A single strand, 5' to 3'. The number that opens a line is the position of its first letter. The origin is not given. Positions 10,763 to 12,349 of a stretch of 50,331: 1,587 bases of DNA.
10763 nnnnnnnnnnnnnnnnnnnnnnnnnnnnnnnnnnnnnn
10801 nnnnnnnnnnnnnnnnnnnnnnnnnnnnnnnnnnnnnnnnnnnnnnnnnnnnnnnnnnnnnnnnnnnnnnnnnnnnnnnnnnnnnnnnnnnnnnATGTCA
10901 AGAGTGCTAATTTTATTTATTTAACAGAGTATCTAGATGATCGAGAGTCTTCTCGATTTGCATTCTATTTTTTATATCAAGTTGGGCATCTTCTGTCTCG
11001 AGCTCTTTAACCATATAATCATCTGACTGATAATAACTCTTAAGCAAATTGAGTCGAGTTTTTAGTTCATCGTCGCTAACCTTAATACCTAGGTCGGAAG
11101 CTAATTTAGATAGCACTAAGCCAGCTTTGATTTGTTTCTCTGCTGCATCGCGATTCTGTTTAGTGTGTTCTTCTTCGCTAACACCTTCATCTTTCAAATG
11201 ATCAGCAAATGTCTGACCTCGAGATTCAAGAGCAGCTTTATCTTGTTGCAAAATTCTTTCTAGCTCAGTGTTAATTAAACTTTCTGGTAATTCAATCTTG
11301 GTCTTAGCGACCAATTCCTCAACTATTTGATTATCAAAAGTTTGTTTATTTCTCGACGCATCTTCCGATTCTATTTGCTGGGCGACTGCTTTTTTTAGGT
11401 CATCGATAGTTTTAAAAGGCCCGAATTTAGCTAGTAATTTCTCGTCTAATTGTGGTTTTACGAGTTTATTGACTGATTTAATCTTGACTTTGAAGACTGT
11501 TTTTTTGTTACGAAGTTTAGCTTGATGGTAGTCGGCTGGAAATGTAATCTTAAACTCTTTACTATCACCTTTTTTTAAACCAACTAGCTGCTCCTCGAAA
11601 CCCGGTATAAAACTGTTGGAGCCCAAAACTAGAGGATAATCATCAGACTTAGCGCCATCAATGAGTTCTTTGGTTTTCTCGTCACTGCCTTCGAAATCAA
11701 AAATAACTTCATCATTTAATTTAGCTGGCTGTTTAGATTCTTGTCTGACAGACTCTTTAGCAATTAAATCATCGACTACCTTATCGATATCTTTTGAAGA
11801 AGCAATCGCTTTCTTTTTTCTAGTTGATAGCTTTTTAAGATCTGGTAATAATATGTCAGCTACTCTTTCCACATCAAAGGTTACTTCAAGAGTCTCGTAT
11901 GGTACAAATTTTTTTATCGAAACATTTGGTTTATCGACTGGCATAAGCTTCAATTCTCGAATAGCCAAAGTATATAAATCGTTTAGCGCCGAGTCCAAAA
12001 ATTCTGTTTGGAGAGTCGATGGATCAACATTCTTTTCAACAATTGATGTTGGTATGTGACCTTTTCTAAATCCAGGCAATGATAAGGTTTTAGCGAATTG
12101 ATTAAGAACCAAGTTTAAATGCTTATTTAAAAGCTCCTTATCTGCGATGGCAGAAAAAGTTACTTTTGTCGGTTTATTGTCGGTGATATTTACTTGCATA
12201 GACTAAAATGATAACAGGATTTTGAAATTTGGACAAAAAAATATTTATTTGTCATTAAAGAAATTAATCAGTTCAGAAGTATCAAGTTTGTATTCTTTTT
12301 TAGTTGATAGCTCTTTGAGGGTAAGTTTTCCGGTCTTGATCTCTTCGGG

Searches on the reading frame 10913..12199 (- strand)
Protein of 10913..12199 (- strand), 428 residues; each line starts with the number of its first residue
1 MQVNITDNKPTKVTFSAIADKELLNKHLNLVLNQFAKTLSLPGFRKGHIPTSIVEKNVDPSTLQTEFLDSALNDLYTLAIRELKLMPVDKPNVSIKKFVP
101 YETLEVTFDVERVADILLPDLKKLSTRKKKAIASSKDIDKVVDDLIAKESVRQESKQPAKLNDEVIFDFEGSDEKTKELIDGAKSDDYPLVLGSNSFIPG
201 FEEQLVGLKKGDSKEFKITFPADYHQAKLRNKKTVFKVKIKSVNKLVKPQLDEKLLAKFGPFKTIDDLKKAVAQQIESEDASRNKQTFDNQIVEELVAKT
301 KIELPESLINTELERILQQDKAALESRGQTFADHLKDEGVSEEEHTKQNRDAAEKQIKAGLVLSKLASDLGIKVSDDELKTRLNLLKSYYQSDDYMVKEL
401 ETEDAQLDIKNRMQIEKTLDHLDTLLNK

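Call 9: find_encoding_contigs(protein=window:10913-12199:-, flank=10000, max_places=6)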
Protein window:10913-12199:- (428 aa): 6 contigs read that carry it; 4 places shown.
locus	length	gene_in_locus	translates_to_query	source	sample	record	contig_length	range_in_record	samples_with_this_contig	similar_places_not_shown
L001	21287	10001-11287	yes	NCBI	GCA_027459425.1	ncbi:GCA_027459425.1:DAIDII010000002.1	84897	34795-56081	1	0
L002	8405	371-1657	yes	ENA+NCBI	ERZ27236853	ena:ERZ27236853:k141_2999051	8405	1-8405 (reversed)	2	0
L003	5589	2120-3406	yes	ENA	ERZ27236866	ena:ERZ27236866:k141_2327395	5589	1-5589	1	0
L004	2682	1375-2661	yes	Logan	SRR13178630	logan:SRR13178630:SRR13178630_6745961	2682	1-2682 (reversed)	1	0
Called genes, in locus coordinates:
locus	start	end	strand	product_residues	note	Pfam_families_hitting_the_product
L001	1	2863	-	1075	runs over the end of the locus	PF00912:Transgly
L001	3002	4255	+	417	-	PF00579:tRNA-synt_1b, PF22421:SYY_C-terminal (weak)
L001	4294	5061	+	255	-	PF13489:Methyltransf_23, PF13847:Methyltransf_31, PF08241:Methyltransf_11, PF08242:Methyltransf_12, PF13649:Methyltransf_25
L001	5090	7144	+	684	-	PF17191:RecG_wedge, PF00270:DEAD, PF04851:ResIII, PF00271:Helicase_C, PF19833:RecG_dom3_C (weak)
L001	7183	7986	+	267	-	-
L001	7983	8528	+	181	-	PF03602:Cons_hypoth95, PF06325:PrmA (weak), PF05175:MTS (weak)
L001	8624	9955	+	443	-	PF13393:tRNA-synt_His, PF00587:tRNA-synt_2b, PF03129:HGTP_anticodon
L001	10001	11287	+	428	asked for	PF05697:Trigger_N, PF00254:FKBP_C, PF05698:Trigger_C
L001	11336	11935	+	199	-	PF00574:CLP_protease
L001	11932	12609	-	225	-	-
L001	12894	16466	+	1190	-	PF04563:RNA_pol_Rpb2_1, PF04561:RNA_pol_Rpb2_2, PF04565:RNA_pol_Rpb2_3, PF10385:RNA_pol_Rpb2_45, PF00562:RNA_pol_Rpb2_6, PF04560:RNA_pol_Rpb2_7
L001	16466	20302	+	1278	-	PF04997:RNA_pol_Rpb1_1, PF00623:RNA_pol_Rpb1_2, PF04983:RNA_pol_Rpb1_3, PF04998:RNA_pol_Rpb1_5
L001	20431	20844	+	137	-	PF00164:Ribosom_S12_S23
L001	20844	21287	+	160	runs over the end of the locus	PF00177:Ribosomal_S7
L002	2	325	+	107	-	?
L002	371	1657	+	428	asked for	PF05697:Trigger_N, PF00254:FKBP_C, PF05698:Trigger_C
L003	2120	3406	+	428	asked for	PF05697:Trigger_N, PF00254:FKBP_C, PF05698:Trigger_C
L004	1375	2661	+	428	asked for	PF05697:Trigger_N, PF00254:FKBP_C, PF05698:Trigger_C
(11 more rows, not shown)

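Call 10: search_protein_families(library=ncbifam, proteins=[window:10913-12199:-])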
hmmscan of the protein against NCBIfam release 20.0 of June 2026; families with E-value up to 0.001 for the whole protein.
window:10913-12199:- (428 aa): 3 families
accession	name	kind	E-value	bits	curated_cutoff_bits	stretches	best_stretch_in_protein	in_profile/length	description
TIGR00115.1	tig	equivalog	1.6e-96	323.6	180.2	1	12-422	2-409/410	trigger factor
NF045969.1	trig_like_plasma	equivalog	6.6e-08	31.8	140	1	232-393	197-362/399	trigger factor-related chaperone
NF045756.1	MPN555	equivalog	8e-05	22.5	200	1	328-408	81-156/179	MPN555 family protein chaperone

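Call 37: find_related_loci(query=window:10913-12199:-, collection=metagenome_contigs, flank=2500)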
Query window:10913-12199:- (428 aa) in metagenome_contigs; peptide patterns used: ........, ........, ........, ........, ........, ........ (x = any residue, [..] = any of these).
214 stretches matched a pattern; 21 encode a relative of the query (tblastn E <= 1e-3); 21 distinct loci.
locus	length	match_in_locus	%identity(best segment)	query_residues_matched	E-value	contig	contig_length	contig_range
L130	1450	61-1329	54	1-423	2e-158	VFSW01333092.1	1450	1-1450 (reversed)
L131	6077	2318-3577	41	1-422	9e-96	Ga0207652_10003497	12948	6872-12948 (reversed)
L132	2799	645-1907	40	1-422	7e-96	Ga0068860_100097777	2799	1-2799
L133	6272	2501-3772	34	1-422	3e-69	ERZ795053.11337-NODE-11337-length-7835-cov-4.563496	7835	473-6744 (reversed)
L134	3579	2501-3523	33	1-335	5e-50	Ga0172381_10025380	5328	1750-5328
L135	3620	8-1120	31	22-395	9e-50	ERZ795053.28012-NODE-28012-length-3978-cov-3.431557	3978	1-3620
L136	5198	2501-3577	30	32-392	6e-48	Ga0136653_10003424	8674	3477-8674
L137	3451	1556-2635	30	31-392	2e-48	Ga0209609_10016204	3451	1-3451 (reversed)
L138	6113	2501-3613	28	1-375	1e-42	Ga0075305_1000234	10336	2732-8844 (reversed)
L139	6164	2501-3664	28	33-422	1e-42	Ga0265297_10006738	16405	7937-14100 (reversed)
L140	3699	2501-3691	26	20-419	8e-41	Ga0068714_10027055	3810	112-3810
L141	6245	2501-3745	28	1-424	6e-40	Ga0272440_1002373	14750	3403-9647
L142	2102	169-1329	28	34-422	1e-39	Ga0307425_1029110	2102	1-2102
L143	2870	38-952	33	88-395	4e-39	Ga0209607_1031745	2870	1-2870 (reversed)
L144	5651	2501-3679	25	1-391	2e-38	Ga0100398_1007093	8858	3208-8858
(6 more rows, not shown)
